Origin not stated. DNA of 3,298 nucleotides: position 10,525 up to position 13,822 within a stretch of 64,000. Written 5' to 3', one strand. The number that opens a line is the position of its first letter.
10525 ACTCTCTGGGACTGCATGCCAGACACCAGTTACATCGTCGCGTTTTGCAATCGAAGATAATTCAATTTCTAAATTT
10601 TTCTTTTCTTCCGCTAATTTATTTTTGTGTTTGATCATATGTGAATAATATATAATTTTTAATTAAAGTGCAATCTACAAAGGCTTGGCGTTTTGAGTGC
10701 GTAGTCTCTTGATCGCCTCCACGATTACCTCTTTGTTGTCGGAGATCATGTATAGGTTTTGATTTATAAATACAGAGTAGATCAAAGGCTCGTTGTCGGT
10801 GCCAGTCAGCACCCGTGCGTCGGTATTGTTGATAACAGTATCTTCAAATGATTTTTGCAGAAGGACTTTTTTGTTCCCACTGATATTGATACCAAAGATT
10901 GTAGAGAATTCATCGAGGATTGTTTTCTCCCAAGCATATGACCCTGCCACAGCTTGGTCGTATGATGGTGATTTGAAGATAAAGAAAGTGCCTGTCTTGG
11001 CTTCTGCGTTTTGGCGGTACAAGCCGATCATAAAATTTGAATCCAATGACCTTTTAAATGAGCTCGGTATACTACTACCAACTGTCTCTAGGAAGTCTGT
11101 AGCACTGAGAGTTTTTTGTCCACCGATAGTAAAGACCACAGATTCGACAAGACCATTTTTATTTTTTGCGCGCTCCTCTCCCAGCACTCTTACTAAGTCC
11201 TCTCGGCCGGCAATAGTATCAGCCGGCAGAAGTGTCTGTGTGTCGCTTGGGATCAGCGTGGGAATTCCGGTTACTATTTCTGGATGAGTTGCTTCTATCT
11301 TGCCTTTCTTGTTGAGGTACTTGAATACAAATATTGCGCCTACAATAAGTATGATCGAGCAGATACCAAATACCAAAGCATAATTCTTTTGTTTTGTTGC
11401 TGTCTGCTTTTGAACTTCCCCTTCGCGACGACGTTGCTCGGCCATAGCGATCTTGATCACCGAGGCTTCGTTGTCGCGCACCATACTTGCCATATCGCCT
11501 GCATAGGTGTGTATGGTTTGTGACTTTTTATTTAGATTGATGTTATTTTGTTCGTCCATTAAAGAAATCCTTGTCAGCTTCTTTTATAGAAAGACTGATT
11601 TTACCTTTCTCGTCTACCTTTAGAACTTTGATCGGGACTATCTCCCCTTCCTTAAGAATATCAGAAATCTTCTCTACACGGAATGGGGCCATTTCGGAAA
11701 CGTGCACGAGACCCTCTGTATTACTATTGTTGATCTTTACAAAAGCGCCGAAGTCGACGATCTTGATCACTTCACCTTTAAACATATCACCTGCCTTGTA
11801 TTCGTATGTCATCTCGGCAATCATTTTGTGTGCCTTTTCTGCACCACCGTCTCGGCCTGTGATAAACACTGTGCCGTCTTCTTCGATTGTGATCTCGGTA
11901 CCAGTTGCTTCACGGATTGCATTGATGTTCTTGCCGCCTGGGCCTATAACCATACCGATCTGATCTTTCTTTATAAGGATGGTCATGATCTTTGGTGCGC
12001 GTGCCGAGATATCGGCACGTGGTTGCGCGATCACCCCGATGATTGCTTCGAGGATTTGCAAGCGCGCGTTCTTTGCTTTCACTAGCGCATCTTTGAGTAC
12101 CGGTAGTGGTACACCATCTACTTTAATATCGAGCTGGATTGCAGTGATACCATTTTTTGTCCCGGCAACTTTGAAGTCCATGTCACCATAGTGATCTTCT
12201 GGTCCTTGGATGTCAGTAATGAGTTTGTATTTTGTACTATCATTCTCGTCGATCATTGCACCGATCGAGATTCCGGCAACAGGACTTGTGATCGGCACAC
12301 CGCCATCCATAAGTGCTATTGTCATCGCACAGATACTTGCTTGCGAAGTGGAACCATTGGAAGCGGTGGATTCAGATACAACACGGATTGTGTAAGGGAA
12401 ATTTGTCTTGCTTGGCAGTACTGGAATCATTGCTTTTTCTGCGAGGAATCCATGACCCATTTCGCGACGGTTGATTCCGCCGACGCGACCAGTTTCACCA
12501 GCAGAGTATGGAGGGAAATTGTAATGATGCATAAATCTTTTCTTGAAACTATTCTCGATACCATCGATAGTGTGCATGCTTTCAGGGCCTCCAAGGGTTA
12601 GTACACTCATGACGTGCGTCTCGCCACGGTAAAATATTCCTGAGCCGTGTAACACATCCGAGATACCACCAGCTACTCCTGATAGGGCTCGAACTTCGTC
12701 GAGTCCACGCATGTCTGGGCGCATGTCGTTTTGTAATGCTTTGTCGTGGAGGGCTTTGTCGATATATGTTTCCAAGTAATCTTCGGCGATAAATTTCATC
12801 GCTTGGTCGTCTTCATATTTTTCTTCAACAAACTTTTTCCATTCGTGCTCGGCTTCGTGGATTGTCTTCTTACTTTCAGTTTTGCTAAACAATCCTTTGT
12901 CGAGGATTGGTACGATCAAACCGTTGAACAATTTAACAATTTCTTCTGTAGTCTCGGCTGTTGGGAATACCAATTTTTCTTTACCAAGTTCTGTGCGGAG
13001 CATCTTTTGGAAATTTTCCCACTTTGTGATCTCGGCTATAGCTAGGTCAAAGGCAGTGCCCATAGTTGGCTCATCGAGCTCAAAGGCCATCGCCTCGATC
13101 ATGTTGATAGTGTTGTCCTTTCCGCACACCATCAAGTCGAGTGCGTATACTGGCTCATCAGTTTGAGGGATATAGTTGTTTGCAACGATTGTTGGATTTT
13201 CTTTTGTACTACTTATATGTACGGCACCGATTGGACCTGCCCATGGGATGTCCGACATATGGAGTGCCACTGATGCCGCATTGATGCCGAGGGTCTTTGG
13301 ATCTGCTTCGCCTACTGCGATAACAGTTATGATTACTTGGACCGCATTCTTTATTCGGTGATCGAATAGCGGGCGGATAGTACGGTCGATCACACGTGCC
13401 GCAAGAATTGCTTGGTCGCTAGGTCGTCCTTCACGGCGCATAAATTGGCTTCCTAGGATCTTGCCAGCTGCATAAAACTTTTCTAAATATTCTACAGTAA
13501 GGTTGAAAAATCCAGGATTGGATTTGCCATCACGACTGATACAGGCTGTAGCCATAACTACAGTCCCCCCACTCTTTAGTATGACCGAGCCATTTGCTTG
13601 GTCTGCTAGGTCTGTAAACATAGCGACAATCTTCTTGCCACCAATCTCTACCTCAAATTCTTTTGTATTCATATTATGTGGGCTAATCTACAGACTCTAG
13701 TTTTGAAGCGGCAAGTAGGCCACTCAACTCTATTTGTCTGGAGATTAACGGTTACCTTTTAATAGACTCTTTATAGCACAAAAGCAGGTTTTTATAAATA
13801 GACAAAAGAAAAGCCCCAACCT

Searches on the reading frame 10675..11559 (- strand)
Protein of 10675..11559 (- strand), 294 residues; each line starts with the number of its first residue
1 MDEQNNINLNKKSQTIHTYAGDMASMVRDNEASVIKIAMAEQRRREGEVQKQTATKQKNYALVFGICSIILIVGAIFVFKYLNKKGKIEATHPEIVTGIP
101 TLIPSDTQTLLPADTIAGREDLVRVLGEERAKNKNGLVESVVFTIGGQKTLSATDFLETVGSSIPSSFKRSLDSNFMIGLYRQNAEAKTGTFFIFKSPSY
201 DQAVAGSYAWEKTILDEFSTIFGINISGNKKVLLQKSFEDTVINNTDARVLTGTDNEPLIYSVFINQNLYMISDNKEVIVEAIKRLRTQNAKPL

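Call 4: search_protein_families(library=pfam, proteins=[window:10675-11559:-], max_evalue=0.1)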
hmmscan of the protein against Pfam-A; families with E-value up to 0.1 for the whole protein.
window:10675-11559:- (294 aa): 1 family
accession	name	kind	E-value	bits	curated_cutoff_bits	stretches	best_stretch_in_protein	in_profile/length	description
PF06589.16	CRA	-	0.091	13.2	26.6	0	21-83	55-113/123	Circumsporozoite-related antigen (CRA)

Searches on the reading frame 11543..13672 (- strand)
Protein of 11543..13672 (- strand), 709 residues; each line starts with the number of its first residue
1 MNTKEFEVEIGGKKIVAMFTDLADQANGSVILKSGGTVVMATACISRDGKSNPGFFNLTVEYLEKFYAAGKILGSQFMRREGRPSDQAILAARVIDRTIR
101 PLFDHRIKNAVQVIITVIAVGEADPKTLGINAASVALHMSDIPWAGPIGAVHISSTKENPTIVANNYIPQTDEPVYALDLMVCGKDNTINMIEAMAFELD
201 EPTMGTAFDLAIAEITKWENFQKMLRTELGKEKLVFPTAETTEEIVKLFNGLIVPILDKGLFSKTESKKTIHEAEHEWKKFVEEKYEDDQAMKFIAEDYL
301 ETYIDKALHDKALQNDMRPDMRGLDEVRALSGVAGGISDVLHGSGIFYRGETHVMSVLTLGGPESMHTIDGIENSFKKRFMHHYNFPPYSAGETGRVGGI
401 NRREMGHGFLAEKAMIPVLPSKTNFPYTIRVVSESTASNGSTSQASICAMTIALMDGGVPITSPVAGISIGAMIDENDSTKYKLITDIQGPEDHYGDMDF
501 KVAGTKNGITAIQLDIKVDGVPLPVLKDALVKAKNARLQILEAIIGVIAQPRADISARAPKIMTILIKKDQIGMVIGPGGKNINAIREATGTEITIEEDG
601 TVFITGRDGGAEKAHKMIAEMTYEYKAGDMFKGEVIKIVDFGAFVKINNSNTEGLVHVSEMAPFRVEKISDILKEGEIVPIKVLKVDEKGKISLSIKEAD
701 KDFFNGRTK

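Call 4: search_protein_families(library=pfam, proteins=[window:11543-13672:-], max_evalue=0.1)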
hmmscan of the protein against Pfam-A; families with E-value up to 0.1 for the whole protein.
window:11543-13672:- (709 aa): 11 families
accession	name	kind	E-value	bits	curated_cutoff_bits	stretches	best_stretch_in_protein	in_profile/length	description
PF01138.27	RNase_PH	-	4.2e-43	147.3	25.5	2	19-143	8-130/130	3' exoribonuclease family, domain 1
PF00575.29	S1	-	1.6e-16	60.9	22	1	625-697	2-74/74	S1 RNA binding domain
PF00013.35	KH_1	-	2.3e-13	50.1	21.5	1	563-619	2-65/66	KH domain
PF07650.23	KH_2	-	1.2e-06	28.7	22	1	558-604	22-68/78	KH domain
PF22675.2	KH-I_KHDC4-BBP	-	0.0002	21.6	30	1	572-613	8-51/76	KHDC4/BBP-like, KH-domain type I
PF03725.20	RNase_PH_C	-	0.00039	20.8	20.8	1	464-534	2-65/67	3' exoribonuclease family, domain 2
PF13083.13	KH_KhpA-B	-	0.0011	19.2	32.1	1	558-587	26-55/73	KhpA/KhpB, KH domain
PF15218.11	SPATA25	-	0.0041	17.4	27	1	431-474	137-179/228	Spermatogenesis-associated protein 25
PF18938.6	aRib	-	0.013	15.7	27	1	587-612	37-60/71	Atypical Rib domain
PF24668.1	KH_Vigilin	-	0.016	15.2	27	1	581-619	2-44/50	Vigilin KH domain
PF24685.1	OB_RRP5_4th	-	0.035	14.6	31.5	1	625-686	6-71/92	RRP5 OB-fold domain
